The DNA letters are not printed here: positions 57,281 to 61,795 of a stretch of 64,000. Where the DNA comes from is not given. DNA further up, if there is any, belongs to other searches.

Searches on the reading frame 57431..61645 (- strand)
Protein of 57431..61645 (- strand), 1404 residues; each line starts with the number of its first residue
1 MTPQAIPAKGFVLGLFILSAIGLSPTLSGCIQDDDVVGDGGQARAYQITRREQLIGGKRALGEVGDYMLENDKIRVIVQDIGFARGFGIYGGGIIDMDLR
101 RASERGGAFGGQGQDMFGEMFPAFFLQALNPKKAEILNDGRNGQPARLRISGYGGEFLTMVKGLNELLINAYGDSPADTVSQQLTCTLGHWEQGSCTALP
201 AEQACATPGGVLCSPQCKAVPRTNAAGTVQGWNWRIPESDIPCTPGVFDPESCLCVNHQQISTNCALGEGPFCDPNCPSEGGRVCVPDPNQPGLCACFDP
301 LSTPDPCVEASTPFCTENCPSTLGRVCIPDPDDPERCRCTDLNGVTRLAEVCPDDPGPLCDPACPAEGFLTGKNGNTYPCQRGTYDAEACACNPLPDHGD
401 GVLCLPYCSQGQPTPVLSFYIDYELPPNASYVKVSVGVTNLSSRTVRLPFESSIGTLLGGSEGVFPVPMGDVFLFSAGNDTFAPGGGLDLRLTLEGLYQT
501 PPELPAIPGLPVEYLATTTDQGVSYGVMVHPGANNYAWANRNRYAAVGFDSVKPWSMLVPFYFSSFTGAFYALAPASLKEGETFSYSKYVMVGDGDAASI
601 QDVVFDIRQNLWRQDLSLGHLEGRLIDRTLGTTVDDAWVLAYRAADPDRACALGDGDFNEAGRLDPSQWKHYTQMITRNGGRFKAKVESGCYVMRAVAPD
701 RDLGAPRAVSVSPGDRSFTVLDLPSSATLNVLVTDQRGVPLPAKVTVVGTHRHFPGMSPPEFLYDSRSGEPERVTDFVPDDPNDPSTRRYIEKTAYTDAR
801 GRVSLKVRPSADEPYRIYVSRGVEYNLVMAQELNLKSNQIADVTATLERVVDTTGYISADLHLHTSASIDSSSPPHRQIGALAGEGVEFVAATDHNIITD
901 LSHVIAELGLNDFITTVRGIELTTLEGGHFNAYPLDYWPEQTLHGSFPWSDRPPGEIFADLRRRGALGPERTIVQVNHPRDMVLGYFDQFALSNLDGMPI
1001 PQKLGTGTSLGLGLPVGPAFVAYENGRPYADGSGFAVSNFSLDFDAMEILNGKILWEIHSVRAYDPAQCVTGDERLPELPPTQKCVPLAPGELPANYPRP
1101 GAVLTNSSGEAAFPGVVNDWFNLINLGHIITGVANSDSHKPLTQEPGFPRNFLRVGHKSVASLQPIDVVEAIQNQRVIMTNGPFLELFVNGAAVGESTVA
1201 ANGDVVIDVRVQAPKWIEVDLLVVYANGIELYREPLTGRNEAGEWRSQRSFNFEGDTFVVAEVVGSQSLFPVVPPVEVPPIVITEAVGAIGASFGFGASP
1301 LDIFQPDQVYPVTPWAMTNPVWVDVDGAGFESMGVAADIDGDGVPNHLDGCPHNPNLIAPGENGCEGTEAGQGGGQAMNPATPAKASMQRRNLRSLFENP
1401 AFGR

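Call 8: search_protein_families(library=pfam, proteins=[window:57431-61645:-], max_evalue=0.001)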
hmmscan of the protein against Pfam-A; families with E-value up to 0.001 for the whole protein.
window:57431-61645:- (1404 aa): 1 family
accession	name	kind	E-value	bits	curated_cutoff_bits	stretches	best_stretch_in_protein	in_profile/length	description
PF02412.23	TSP_3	-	2e-05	24.6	25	1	1337-1356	14-33/36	Thrombospondin type 3 repeat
